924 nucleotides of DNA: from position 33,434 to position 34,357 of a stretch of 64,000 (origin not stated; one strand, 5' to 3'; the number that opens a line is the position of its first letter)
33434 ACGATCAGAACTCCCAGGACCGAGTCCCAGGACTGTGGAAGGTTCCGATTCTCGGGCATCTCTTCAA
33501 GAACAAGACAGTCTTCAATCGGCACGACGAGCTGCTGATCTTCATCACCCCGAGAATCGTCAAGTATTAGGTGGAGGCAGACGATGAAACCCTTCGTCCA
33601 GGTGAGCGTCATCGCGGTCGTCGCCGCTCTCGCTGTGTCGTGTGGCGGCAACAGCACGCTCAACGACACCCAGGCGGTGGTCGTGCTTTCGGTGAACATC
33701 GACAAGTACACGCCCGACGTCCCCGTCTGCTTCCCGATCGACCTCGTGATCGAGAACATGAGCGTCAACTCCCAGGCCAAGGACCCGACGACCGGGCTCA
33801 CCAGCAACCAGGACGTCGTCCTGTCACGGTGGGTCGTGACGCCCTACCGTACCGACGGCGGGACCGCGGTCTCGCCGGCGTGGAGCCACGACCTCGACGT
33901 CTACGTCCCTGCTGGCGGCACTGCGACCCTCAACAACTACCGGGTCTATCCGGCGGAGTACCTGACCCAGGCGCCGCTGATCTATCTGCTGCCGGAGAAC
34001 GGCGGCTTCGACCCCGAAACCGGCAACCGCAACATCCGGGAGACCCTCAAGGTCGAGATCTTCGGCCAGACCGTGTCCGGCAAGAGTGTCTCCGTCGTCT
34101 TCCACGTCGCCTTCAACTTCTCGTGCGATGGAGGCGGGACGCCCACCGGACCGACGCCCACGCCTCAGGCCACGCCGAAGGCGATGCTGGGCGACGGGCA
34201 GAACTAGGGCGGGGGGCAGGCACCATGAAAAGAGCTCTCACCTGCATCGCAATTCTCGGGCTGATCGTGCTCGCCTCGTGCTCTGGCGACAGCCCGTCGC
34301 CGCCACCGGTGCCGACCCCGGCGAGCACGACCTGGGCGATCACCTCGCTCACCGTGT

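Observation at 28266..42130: pilMNOPQ block is extended by four uncharacterised genes before accBC-aroK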

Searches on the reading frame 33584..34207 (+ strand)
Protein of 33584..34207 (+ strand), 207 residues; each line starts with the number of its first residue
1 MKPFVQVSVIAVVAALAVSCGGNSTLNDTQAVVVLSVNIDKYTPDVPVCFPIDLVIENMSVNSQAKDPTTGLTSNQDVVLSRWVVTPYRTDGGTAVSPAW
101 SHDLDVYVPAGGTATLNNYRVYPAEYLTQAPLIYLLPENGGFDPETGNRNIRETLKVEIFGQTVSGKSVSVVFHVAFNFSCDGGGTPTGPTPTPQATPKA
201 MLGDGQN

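Call 4: search_protein_families(library=pfam, proteins=[window:33584-34207:+], max_evalue=0.01)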
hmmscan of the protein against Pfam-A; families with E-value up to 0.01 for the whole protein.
window:33584-34207:+ (207 aa): 0 families

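Call 9: find_homologous_proteins(query=window:33584-34207:+, max_evalue=0.001)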
Query window:33584-34207:+ (207 aa): 228 proteins with E <= 0.001 among 1630 candidates; the best 120 are listed.
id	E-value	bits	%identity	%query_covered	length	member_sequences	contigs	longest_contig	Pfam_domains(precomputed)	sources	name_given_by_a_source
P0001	4.7e-134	463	100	100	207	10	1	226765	-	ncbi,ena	-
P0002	7.5e-94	331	80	78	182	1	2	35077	-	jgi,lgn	-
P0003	9.4e-93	328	83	87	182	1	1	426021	-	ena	-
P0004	1.8e-84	301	73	87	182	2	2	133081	-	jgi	-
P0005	4.6e-77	276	69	87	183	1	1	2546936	-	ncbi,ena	-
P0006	2.2e-73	264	67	86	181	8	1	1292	-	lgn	-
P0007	7.2e-72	259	65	86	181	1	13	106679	-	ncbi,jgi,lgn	jgi:hypothetical protein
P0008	3.6e-71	257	66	86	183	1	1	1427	-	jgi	-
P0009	3.6e-69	251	66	86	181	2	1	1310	-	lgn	-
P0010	6.0e-69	250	61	87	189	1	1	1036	-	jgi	jgi:hypothetical protein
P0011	1.5e-68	249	62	87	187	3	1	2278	-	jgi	-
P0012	2.4e-67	245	62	90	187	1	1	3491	-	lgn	-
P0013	3.5e-67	244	61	87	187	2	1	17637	-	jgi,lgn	-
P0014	7.3e-67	243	61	87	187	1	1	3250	-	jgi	jgi:hypothetical protein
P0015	3.7e-66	241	60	87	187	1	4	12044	-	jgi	jgi:hypothetical protein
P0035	1.6e-63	232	55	88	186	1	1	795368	-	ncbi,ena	-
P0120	2.6e-59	218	54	87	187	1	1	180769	-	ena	-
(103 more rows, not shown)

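Call 11: find_encoding_contigs(protein=P0001, flank=10000, max_places=3)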
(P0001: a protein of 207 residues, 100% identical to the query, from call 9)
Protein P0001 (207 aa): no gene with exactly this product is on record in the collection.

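Call 12: find_encoding_contigs(protein=P0005, flank=10000, max_places=3)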
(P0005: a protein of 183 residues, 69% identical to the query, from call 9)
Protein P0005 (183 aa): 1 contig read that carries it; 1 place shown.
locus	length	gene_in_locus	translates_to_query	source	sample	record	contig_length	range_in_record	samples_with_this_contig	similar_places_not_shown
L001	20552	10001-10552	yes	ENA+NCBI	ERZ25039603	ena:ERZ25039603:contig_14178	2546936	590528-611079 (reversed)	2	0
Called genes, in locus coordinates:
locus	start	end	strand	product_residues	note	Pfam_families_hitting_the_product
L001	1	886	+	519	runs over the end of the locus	PF21760:SecD_1st, PF22599:SecDF_P1_head, PF02355:SecD_SecF_C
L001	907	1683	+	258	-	PF07549:Sec_GG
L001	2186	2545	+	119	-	-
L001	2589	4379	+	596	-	PF13328:HD_4, PF04607:RelA_SpoT, PF02824:TGS, PF19296:RelA_AH, PF28438:RelA_RIS, PF01842:ACT (weak), PF13291:ACT_4, PF22629:ACT_AHAS_ss (weak)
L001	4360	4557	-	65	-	PF00830:Ribosomal_L28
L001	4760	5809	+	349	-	PF11104:PilM_2, PF05134:T2SSL (faint), PF14450:FtsA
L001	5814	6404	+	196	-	PF05137:PilN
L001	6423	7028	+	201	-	PF04350:PilO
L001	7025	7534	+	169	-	PF04351:PilP (weak)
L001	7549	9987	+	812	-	PF11741:AMIN, PF21305:type_II_gspD_N0, PF07660:STN, PF03958:Secretin_N, PF00263:Secretin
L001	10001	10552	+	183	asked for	-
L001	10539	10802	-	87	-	-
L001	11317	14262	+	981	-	PF01833:TIG, PF15780:ASH (faint), PF22073:Cep192_D4 (faint), PF22544:HYDIN_VesB_CFA65-like_Ig (faint)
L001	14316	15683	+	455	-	PF13174:TPR_6 (faint), PF13431:TPR_17 (faint), PF13428:TPR_14 (weak), PF13432:TPR_16, PF14559:TPR_19 (weak), PF23914:TPR_CcmH_CycH (weak), PF07719:TPR_2 (weak), PF13432:TPR_16, +3 more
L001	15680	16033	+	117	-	PF03259:Robl_LC7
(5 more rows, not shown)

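Call 13: find_encoding_contigs(protein=P0035, flank=10000, max_places=2)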
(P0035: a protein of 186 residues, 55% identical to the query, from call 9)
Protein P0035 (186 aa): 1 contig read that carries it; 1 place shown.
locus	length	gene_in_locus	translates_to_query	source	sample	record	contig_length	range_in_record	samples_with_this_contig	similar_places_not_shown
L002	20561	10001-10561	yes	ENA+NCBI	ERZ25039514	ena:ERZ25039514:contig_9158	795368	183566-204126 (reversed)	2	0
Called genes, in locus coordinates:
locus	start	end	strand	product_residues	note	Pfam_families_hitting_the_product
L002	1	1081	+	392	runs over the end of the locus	PF07549:Sec_GG, PF02355:SecD_SecF_C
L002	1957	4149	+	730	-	PF13328:HD_4, PF01966:HD, PF04607:RelA_SpoT, PF02824:TGS, PF19296:RelA_AH, PF28438:RelA_RIS, PF13291:ACT_4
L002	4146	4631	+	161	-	-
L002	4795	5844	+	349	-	PF11104:PilM_2, PF05134:T2SSL (weak), PF14450:FtsA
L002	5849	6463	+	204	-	PF05137:PilN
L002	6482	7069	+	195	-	PF04350:PilO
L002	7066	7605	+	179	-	PF04351:PilP (faint)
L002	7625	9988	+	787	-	PF11741:AMIN, PF21305:type_II_gspD_N0 (weak), PF07660:STN, PF03958:Secretin_N, PF00263:Secretin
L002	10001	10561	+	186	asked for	-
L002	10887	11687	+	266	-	PF01833:TIG (weak)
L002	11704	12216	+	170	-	-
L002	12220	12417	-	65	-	-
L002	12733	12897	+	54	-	-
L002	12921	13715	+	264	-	PF03704:BTAD (faint), PF13181:TPR_8 (faint), PF13428:TPR_14 (weak), PF23914:TPR_CcmH_CycH, PF13432:TPR_16, PF00515:TPR_1 (weak), PF07719:TPR_2 (weak), PF14559:TPR_19 (weak), +3 more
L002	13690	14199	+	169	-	-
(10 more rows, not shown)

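Call 14: find_encoding_contigs(protein=P0120, flank=10000, max_places=2)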
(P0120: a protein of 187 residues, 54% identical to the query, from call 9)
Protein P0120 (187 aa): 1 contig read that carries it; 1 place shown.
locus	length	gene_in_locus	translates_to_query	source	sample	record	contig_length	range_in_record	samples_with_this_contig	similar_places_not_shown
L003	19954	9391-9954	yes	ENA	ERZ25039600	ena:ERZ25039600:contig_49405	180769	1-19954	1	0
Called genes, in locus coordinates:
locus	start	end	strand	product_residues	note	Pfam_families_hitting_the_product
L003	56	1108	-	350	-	PF08240:ADH_N, PF23835:DUF7205 (faint), PF16912:Glu_dehyd_C, PF00107:ADH_zinc_N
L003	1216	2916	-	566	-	PF00005:ABC_tran, PF02463:SMC_N (faint), PF13191:AAA_16 (faint), PF13476:AAA_23 (faint), PF13555:AAA_29 (faint), PF13304:AAA_21 (weak), PF12848:ABC_tran_Xtn, PF00005:ABC_tran, +2 more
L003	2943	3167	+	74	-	PF01842:ACT, PF13291:ACT_4, PF22629:ACT_AHAS_ss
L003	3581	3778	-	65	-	PF00830:Ribosomal_L28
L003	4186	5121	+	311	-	PF11104:PilM_2, PF05134:T2SSL (weak), PF14450:FtsA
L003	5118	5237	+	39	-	-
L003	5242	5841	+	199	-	PF05137:PilN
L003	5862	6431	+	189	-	PF04350:PilO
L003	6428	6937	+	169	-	-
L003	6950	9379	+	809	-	PF11741:AMIN, PF21305:type_II_gspD_N0, PF07660:STN, PF03958:Secretin_N, PF00263:Secretin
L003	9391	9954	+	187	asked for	-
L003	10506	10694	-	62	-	-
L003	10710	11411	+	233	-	PF01833:TIG (weak)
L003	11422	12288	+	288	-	-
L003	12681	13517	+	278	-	PF13428:TPR_14, PF23914:TPR_CcmH_CycH, PF13432:TPR_16 (weak), PF14559:TPR_19 (faint)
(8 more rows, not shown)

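Call 46: predict_structure(alignment_id=A2)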
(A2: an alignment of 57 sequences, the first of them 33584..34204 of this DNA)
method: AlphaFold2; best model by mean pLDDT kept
length: 207 residues; sequences in the alignment: 57
mean_pLDDT: 85.2   pTM: 0.73
mean pLDDT of the five models: 85.2, 85.3, 84.8, 84.5, 84.1
residues with pLDDT >= 90: 150; 70-90: 4; 50-70: 31; < 50: 22
segments of 3 or more residues with pLDDT < 50: 21-28, 188-190, 198-201
pLDDT, mean of each block of 10 residues (from residue 1): 58 64 50 95 95 96 95 97 98 96 97 97 97 96 97 98 96 97 59 49 51
secondary structure, 60 per line:
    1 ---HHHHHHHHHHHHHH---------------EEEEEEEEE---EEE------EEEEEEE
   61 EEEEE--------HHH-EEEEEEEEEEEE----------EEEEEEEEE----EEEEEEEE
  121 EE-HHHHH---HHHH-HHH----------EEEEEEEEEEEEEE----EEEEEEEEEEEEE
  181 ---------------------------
elements in order: H4-17 E33-41 E45-47 E54-65 E78-89 E100-108 E113-122 H124-128 H132-135 E150-163 E168-180

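Call 48: search_protein_representatives(alignment_id=A2)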
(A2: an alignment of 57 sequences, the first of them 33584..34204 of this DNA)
Query: 57 sequences, 186 profile positions. Proteins with E-value up to 0.001 (for the whole library): 203; up to 1e-10: 118; up to 1e-30: 17. The best 150 are listed.
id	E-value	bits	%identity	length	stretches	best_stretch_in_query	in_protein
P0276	2.3e-91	320.7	-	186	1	1-186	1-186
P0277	8.0e-70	250.5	-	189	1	1-183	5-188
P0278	9.2e-62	224.2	-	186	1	1-185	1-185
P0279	8.5e-56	204.8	-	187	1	6-185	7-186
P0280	1.7e-53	197.3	-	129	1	57-184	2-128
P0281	1.6e-52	194.1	-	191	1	3-185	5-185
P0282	1.6e-48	181.1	-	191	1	1-183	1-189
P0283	3.0e-48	180.2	-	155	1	1-118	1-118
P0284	8.0e-48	178.8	-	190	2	117-184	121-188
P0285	2.3e-46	174.0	-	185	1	6-183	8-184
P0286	5.3e-46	172.9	-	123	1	87-185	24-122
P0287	4.6e-37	143.7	-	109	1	1-98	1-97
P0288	5.4e-37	143.5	-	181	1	2-181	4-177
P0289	2.6e-34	134.8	-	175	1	109-185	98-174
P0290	3.0e-32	128.0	-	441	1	31-183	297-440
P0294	3.3e-30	121.4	-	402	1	34-182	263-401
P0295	8.0e-28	113.6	-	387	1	75-183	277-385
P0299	2.1e-24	102.4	-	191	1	2-182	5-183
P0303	2.3e-23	99.0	-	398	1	35-183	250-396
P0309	2.2e-21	92.6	-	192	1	3-183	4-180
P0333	2.0e-18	83.0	-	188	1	4-185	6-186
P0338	1.4e-17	80.2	-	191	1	10-181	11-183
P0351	1.8e-15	73.4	-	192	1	56-173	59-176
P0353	2.1e-15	73.1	-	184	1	1-178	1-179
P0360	2.6e-14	69.6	-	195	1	1-179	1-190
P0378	2.9e-12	62.9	-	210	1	8-184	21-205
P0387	3.4e-11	59.4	-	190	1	16-172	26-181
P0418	3.0e-08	49.8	-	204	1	7-182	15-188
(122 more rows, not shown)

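Call 51: find_encoding_contigs(protein=P0338, flank=8000, max_places=2)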
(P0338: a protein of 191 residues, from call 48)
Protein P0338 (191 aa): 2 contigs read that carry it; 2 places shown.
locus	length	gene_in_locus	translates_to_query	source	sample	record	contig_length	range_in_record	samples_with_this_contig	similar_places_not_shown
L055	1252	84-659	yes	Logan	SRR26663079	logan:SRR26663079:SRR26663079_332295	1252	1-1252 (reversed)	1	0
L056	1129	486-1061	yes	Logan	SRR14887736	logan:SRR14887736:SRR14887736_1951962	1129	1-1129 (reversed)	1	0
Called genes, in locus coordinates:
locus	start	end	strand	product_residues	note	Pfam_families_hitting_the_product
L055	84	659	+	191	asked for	-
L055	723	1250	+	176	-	?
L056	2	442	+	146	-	?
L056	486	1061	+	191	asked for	-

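Call 61: search_solved_structures(query=A4, max_evalue=10, show_alignments=2)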
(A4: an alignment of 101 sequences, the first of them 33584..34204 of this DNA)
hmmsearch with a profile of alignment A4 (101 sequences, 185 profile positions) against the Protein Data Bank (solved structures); distinct sequences matched with E-value up to 10: 6.
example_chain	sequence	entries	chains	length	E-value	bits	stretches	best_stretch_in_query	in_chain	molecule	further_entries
9b86_A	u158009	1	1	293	0.21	14.3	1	1-41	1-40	Heme-binding protein FetB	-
8art_A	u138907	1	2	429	0.74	12.5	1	1-46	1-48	Putative secreted maltose-binding protein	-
4r9f_A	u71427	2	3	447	1.3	11.7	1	3-29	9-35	MBP1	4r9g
4uto_A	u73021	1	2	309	1.5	11.5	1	1-46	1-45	MANGANESE ABC TRANSPORTER SUBSTRATE-BINDING LIPOPROTEIN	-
4utp_A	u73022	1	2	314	1.5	11.4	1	1-46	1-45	MANGANESE ABC TRANSPORTER SUBSTRATE-BINDING LIPOPROTEIN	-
5z6b_A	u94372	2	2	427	2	11.1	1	1-43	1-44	Putative ABC transporter substrate-binding protein YesO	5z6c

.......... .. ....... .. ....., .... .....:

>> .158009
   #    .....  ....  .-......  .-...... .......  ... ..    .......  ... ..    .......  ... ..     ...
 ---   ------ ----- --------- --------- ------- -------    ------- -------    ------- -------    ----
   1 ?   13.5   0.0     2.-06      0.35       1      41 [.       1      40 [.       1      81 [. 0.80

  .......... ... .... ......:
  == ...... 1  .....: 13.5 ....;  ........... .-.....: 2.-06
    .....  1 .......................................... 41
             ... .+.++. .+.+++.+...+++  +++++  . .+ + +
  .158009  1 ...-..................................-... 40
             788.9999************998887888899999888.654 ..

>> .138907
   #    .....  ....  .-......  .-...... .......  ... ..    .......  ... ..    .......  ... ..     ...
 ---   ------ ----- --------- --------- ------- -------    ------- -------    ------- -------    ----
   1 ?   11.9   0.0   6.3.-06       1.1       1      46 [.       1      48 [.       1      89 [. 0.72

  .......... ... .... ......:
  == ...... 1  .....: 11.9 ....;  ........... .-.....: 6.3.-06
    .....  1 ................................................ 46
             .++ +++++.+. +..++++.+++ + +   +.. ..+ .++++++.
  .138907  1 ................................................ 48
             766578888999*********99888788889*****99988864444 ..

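Call 62: fold_search(model_id=the predicted structure, library=pdb)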
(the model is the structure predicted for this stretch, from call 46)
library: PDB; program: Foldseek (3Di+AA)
matches with E <= 10: 1287; with E <= 0.001: 2
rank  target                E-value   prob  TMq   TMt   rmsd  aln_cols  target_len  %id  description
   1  3but                  5.4e-04  1.00  0.34  0.52   7.9       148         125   11  Crystal structure of protein Af_0446 from Archaeoglobus fulgidus (released 2008-01-15)
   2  8b5l_q                6.8e-04  1.00  0.37  0.47   5.1       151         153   14  Cryo-EM structure of ribosome-Sec61-TRAP (TRanslocon Associated Protein) translocon complex (released 2023-03-01)
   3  8fk7_A                1.0e-03  0.99  0.27  0.36   9.2       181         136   15  Structure of the Pyrobaculum calidifontis flagellar-like archaeal type IV pilus (released 2023-06-28)
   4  8btk_TA               1.1e-03  1.00  0.36  0.41   6.4       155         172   13  Structure of the TRAP complex with the Sec translocon and a translating ribosome (released 2023-05-24)
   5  7p2p_B                2.1e-03  0.96  0.28  0.31   9.0       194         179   14  Human Signal Peptidase Complex Paralog A (SPC-A) (released 2021-10-06)
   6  5xxz_A                2.5e-03  0.99  0.33  0.07   6.9       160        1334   11  Crystal structure of a serine protease from Streptococcus species (released 2018-08-08)
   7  8fuu                  2.5e-03  0.92  0.31  0.21   9.8       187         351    9  Crystal structure of Xenopus laevis arrestin 1 - P3221 crystal form (released 2024-07-24)
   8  6vjb                  2.8e-03  0.99  0.33  0.07   6.6       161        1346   12  Crystal structure of a catalytically inactive CXC Chemokine-degrading protease SpyCEP from Streptococcus pyogenes (released 2020-04-15)
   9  9n9j_5                3.0e-03  1.00  0.39  0.52   4.7       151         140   14  Structure of a GRP94 folding intermediate engaged with a CCDC134- and FKBP11-bound secretory translocon (released 2025-11-19)
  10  5w0p_B                3.2e-03  0.94  0.31  0.10   7.8       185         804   12  Crystal structure of rhodopsin bound to visual arrestin determined by X-ray free electron laser (released 2017-08-09)
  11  5w0p_D                3.3e-03  0.98  0.34  0.12   6.8       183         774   15  Crystal structure of rhodopsin bound to visual arrestin determined by X-ray free electron laser (released 2017-08-09)
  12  9dnm_A                3.3e-03  0.97  0.33  0.18   9.1       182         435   13  Structure of rat beta-arrestin 1 bound to allosteric inhibitor (released 2025-01-22)
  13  8cs9_X                3.7e-03  0.99  0.32  0.12  11.7       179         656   10  Composite reconstruction of Class 1 of the erythrocyte ankyrin-1 complex (released 2022-07-20)
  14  9mba_C                3.7e-03  0.98  0.35  0.24   6.9       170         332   14  Cryo-EM structure of complex of transducer-bound GPCR (released 2025-10-01)
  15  8rjc_5                4.0e-03  1.00  0.39  0.44   4.6       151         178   14  Structure of the rabbit 80S ribosome stalled on a 2-TMD rhodopsin intermediate in complex with Sec61-TRAP, open confor (released 2024-01-24)
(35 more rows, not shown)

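Call 67: find_related_loci(query=A6, collection=metagenome_contigs, flank=8000)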
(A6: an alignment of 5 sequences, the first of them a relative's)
Query A6 (191 aa) in metagenome_contigs; peptide patterns used: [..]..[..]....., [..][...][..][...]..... (x = any residue, [..] = any of these).
536 stretches matched a pattern; 152 encode a relative of the query (tblastn E <= 1e-3); the best 80 are kept; 80 distinct loci.
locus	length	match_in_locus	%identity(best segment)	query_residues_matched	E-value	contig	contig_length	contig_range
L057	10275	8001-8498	54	24-191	1e-53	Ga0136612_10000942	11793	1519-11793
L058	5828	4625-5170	54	9-187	2e-53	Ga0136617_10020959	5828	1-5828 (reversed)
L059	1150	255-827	51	1-190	8e-56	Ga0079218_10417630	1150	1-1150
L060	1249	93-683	45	1-190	2e-53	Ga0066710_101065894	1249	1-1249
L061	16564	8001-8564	49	1-191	1e-49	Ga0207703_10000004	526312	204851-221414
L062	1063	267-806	52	12-190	2e-52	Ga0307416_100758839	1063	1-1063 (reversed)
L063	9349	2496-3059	49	1-191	1e-49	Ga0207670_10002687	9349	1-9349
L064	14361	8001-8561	49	1-190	3e-49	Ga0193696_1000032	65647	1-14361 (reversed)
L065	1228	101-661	47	8-191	4e-51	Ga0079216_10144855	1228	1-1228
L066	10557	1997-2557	47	1-190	1e-48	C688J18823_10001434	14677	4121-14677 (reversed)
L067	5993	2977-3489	49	24-191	5e-49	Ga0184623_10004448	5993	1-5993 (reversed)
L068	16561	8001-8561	48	1-190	7e-49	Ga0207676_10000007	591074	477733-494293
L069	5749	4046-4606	47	1-190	1e-48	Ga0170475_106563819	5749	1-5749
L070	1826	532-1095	48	1-190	9e-50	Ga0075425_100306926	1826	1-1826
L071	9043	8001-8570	48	4-190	8e-49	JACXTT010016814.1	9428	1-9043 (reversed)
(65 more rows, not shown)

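Call 69: list_cluster_members(proteins=[P0338, P0299, P0333, P0351, P0309, P0353, P0360, P0378, P0387, P0418])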
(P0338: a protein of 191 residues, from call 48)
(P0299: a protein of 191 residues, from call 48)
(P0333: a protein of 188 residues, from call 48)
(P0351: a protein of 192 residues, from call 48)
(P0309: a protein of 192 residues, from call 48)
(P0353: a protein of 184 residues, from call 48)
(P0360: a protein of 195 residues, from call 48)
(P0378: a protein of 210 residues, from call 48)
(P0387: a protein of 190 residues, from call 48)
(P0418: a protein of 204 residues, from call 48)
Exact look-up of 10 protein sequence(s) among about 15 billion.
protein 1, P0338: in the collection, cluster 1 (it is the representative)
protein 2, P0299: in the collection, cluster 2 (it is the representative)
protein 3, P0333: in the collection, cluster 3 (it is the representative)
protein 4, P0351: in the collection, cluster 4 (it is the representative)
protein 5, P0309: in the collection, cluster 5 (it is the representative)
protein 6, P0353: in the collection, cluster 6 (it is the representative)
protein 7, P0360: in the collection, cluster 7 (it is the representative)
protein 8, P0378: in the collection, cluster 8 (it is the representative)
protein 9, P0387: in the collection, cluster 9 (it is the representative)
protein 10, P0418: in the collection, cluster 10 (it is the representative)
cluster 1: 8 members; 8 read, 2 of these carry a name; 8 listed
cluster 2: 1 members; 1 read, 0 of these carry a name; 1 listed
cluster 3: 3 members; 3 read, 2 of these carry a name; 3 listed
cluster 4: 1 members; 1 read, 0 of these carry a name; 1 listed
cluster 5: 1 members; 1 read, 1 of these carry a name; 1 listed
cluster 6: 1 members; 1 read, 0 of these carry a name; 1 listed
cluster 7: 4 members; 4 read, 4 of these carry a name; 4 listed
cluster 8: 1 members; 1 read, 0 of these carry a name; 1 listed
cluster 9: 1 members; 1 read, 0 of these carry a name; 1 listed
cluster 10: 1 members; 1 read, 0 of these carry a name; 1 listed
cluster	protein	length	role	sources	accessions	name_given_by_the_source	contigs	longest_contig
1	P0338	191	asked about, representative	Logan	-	-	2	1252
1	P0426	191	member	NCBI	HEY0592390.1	MAG TPA: hypothetical protein VGF40_11525 [Thermoanaerobaculia bacterium]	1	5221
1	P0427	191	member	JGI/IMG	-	hypothetical protein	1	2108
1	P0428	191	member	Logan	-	-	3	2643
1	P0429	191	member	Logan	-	-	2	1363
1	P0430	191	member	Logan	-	-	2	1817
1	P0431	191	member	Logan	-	-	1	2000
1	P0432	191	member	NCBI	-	-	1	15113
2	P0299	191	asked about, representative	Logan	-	-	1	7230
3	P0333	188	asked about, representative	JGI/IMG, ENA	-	hypothetical protein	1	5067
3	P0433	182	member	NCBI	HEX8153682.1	MAG TPA: hypothetical protein VF698_11175 [Thermoanaerobaculia bacterium]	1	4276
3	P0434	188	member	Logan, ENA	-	-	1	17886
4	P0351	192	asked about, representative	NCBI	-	-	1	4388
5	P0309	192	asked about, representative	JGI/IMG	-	hypothetical protein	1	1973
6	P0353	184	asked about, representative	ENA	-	-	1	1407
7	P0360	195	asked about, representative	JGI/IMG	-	hypothetical protein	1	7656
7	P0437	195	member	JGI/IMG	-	hypothetical protein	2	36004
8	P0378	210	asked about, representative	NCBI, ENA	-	-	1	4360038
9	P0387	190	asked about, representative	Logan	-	-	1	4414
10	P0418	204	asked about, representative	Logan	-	-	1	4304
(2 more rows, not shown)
